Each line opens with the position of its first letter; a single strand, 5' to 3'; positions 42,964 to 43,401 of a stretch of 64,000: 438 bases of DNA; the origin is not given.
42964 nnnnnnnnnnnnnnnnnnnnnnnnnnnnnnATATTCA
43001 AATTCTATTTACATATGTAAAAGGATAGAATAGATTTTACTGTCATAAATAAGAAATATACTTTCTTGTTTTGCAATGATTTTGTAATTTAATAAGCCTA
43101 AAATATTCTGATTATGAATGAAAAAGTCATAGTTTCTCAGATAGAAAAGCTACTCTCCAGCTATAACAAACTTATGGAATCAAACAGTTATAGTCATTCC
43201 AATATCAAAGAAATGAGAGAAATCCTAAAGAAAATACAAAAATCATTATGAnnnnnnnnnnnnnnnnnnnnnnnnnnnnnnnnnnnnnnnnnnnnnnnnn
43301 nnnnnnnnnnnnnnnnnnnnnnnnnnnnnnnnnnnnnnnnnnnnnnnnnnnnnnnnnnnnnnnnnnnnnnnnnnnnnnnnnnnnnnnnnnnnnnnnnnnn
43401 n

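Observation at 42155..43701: XRE-S24 repressor with perfect palindromic operator adjacent to a HExxH metallopeptidase: possible ImmR/ImmA-like or LexA-type control module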

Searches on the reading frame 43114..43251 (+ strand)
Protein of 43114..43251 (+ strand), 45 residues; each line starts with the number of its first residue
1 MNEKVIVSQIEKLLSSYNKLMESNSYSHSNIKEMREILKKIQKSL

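Call 3: search_protein_families(library=pfam, proteins=[window:43114-43251:+], max_evalue=1)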
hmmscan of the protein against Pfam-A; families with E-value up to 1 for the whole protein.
window:43114-43251:+ (45 aa): 2 families
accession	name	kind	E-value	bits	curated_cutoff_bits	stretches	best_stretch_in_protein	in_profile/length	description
PF20400.3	BAR_4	-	0.023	14.9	27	1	3-43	139-181/192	BAR-like domain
PF10046.14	BLOC1_2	-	0.047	14.5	33.4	1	3-44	8-49/96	Biogenesis of lysosome-related organelles complex-1 subunit 2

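Call 4: search_protein_families(library=ncbifam, proteins=[window:43114-43251:+], max_evalue=1)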
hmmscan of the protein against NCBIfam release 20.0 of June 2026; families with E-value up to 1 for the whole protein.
window:43114-43251:+ (45 aa): 0 families

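Call 75: search_protein_families(library=phrogs, proteins=[window:43114-43251:+], max_evalue=0.01)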
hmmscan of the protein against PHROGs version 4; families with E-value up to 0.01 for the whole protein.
window:43114-43251:+ (45 aa): 0 families
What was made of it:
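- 43114..43251 (+): Small helical protein (45 aa), transcribed divergently from the repressor. Its end overlaps the 3' end of the protease gene by 6 nt. No Pfam or PHROG hit (calls 3, 75).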

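Call 76: search_protein_families(library=padloc, proteins=[window:43114-43251:+], max_evalue=0.01)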
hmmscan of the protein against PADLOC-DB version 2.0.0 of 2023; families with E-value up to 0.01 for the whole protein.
window:43114-43251:+ (45 aa): 0 families
